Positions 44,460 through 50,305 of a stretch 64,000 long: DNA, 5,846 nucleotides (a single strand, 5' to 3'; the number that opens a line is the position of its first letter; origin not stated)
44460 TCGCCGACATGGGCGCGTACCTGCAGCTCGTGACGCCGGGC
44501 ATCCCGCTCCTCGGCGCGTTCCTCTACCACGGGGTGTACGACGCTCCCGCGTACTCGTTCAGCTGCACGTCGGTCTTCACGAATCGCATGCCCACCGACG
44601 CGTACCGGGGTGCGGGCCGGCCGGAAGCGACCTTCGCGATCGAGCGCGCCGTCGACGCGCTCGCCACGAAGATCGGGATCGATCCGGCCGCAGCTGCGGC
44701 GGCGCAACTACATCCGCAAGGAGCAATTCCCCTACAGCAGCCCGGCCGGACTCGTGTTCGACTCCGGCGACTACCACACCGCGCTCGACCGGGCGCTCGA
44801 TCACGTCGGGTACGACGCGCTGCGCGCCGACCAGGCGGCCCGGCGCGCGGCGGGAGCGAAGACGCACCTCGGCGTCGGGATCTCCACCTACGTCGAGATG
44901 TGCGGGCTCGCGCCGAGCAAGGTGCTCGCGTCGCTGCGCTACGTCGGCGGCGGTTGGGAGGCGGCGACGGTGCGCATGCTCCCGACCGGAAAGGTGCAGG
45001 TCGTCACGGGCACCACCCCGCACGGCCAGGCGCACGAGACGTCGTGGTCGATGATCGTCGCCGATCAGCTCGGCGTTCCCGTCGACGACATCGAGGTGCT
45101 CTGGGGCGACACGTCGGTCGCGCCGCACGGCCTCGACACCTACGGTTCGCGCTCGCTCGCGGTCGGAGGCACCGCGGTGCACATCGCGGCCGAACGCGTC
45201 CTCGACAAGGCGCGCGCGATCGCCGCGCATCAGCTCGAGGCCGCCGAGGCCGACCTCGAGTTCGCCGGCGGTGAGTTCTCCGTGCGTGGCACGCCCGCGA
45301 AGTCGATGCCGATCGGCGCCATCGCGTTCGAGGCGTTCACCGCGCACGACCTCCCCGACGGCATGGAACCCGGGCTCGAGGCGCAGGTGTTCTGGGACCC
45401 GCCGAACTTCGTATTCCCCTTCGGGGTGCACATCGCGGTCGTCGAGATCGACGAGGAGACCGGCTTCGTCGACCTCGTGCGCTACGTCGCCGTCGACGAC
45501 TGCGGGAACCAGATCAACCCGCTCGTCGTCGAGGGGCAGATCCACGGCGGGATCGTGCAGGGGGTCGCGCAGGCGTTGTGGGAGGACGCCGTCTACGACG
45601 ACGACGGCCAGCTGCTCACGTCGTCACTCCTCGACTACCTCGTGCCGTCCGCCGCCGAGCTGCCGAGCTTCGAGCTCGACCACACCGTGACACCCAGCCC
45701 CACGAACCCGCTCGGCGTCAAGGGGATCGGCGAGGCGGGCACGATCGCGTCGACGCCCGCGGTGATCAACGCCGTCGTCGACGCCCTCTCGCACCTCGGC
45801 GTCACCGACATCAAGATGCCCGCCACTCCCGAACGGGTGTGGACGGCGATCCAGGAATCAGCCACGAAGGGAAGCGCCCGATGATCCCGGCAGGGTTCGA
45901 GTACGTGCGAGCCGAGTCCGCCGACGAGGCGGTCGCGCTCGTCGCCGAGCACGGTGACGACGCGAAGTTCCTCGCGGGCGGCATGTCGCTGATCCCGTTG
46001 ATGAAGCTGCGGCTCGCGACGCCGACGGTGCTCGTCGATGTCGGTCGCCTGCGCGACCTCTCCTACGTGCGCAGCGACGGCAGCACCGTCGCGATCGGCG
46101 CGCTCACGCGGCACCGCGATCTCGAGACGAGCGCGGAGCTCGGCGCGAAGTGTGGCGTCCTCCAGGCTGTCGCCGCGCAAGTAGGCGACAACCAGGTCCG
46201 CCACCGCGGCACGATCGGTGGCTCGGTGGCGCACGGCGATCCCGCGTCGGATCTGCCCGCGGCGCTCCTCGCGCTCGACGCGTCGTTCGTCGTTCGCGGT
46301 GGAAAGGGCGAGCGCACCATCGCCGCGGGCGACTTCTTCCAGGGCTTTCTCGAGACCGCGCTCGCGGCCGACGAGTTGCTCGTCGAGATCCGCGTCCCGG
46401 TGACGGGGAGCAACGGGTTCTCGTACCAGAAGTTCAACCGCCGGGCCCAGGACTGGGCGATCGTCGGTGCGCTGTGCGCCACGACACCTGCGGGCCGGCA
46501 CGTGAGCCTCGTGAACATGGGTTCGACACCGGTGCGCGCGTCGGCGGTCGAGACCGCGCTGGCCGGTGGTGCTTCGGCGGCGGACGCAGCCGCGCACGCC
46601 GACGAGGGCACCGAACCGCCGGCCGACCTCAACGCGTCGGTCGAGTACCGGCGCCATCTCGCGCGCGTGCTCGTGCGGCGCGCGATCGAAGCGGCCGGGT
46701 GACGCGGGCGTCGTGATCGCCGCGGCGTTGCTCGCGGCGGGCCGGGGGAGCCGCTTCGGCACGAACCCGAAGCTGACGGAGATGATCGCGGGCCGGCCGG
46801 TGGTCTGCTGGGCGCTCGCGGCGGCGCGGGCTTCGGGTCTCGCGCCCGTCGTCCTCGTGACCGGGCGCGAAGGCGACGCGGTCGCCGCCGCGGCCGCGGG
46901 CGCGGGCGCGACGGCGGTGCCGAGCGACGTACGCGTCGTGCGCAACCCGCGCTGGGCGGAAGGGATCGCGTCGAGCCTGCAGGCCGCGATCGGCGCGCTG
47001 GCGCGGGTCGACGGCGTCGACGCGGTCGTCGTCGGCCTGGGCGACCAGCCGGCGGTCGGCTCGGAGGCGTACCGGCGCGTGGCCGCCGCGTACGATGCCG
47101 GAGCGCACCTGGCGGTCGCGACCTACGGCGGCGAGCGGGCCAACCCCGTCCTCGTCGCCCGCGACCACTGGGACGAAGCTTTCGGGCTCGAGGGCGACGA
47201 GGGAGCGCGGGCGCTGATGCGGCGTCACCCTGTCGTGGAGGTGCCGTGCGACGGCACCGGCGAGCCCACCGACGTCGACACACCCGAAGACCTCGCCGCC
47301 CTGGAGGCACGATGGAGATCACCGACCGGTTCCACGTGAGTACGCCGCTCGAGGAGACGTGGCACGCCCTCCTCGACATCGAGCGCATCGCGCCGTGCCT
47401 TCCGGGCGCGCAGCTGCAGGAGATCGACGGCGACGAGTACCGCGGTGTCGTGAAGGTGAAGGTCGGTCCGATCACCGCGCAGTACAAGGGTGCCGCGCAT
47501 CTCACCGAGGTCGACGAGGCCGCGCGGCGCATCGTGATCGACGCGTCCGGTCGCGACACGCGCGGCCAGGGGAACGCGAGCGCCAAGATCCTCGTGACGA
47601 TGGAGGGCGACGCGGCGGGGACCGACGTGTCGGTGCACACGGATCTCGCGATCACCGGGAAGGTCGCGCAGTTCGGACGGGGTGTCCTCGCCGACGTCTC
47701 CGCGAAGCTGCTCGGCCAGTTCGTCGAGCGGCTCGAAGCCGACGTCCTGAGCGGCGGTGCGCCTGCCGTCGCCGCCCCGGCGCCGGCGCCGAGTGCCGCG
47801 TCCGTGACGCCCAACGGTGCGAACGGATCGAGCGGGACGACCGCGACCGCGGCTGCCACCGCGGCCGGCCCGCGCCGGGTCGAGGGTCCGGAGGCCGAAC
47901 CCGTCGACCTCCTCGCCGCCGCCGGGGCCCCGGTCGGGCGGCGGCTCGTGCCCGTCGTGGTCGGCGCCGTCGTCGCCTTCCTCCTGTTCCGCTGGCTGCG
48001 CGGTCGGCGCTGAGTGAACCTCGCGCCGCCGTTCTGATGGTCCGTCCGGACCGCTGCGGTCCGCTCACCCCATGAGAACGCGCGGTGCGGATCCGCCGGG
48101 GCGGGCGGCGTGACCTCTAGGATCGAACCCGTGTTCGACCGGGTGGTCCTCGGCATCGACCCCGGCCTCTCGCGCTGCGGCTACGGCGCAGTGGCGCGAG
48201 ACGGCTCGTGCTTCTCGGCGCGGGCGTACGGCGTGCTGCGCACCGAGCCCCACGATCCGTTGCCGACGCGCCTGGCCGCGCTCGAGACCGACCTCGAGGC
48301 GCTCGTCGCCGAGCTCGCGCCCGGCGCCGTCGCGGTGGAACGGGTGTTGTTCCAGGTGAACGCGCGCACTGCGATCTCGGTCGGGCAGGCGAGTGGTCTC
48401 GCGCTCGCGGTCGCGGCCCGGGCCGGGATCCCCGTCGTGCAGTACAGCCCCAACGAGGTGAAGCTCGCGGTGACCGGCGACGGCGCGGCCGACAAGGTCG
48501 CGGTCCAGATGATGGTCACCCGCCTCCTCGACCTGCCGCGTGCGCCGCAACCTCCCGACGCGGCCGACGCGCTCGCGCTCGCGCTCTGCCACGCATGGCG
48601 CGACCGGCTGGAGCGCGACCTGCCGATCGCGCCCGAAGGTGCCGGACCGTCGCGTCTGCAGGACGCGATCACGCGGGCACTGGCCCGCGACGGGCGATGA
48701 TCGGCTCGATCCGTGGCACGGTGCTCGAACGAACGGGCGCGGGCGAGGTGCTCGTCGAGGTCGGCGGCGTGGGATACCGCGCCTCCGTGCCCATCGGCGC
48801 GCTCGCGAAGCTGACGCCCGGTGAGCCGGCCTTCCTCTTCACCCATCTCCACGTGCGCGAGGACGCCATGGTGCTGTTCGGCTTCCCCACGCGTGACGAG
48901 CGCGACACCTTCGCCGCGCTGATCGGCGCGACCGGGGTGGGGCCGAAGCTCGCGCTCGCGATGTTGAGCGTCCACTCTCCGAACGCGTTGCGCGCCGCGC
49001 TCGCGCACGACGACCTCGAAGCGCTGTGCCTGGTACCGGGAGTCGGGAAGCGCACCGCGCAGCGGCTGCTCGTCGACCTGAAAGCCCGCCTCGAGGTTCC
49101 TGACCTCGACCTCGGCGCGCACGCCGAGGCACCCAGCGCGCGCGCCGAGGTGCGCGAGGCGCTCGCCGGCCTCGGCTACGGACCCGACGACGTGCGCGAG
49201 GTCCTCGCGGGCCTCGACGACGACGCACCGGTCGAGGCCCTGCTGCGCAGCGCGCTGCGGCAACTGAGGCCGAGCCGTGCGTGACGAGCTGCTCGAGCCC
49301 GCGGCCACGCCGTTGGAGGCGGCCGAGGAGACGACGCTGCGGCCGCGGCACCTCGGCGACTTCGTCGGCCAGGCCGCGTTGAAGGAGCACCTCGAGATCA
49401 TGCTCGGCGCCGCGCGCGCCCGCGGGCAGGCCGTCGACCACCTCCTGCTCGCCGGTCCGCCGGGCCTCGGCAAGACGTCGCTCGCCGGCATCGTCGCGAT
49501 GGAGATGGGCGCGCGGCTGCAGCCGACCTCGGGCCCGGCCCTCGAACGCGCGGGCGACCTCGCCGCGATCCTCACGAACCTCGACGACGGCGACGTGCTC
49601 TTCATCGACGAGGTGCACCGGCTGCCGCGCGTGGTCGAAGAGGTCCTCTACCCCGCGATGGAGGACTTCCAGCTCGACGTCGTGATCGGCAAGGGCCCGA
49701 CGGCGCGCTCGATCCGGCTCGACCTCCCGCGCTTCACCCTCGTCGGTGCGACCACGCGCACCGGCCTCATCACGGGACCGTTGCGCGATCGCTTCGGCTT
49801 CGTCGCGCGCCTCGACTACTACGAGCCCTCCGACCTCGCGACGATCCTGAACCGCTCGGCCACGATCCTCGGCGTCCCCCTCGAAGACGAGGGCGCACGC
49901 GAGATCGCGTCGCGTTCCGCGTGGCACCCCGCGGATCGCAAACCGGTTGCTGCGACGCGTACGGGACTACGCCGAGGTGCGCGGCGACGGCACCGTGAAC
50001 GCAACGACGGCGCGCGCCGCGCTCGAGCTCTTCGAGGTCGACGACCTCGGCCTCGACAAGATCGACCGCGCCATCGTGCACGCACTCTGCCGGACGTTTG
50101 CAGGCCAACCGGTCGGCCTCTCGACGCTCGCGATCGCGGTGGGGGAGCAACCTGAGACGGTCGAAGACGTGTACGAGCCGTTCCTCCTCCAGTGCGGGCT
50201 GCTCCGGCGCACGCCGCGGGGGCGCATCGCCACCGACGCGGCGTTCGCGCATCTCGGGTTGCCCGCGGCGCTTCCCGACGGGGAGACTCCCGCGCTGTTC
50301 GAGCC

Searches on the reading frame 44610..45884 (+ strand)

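Call 20: search_protein_families(library=pfam, proteins=[window:44610-45884:+], max_evalue=0.00001)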
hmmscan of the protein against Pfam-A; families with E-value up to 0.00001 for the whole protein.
window:44610-45884:+ (424 aa): 1 family
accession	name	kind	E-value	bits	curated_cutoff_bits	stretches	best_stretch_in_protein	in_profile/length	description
PF20256.3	MoCoBD_2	-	9.9e-89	298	27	1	62-352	2-283/283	Molybdopterin cofactor-binding domain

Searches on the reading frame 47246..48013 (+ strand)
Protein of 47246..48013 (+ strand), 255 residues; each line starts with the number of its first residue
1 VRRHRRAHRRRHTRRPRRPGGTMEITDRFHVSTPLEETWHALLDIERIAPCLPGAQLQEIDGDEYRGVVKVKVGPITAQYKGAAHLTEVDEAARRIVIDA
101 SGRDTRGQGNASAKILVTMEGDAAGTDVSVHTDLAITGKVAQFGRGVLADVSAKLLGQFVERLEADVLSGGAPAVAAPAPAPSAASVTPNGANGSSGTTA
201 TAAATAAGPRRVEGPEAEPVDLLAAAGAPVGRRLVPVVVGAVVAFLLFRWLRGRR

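Call 20: search_protein_families(library=pfam, proteins=[window:47246-48013:+], max_evalue=0.00001)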
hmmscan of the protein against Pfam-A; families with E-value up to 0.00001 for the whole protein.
window:47246-48013:+ (255 aa): 2 families
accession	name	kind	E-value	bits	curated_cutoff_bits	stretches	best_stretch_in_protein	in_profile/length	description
PF06240.19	COXG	-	4e-20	72.4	22.2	1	29-166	3-138/140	Carbon monoxide dehydrogenase subunit G (CoxG)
PF10604.15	Polyketide_cyc2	-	4.1e-06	27.6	27.4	1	24-164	3-138/142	Polyketide cyclase / dehydrase and lipid transport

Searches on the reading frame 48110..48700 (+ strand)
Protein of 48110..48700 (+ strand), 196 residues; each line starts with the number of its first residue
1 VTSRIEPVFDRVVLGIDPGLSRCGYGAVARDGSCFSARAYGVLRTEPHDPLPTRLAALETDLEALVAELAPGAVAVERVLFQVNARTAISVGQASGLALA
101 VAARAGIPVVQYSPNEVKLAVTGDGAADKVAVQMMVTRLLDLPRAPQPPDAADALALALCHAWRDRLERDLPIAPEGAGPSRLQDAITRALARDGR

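Call 20: search_protein_families(library=pfam, proteins=[window:48110-48700:+], max_evalue=0.00001)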
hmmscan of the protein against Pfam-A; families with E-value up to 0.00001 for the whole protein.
window:48110-48700:+ (196 aa): 1 family
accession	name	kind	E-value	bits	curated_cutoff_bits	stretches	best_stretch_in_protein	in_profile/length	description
PF02075.23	RuvC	-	1.5e-43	148.7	22.2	1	13-161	1-148/148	Crossover junction endodeoxyribonuclease RuvC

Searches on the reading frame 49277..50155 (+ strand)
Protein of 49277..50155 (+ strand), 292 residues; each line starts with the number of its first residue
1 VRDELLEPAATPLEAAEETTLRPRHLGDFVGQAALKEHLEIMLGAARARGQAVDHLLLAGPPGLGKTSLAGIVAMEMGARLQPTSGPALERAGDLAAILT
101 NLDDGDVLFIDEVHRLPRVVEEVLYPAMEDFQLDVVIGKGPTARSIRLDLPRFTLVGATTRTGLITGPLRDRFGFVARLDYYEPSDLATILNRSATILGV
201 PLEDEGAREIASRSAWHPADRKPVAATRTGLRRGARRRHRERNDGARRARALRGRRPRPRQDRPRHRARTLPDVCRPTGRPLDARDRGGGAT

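Call 20: search_protein_families(library=pfam, proteins=[window:49277-50155:+], max_evalue=0.00001)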
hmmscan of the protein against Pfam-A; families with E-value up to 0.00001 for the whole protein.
window:49277-50155:+ (292 aa): 4 families
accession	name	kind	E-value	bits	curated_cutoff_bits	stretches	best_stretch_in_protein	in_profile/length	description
PF05496.18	RuvB_N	-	2.4e-76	255.3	27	1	21-179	1-159/159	Holliday junction DNA helicase RuvB P-loop domain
PF00004.35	AAA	-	7.3e-18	65.7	21.2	1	56-179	1-129/131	ATPase family associated with various cellular activities (AAA)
PF17864.7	AAA_lid_4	-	1.9e-07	31.2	27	1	182-214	1-33/74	RuvB AAA lid domain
PF07728.20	AAA_5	-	3.5e-07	30.8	22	0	55-173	1-139/139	AAA domain (dynein-related subfamily)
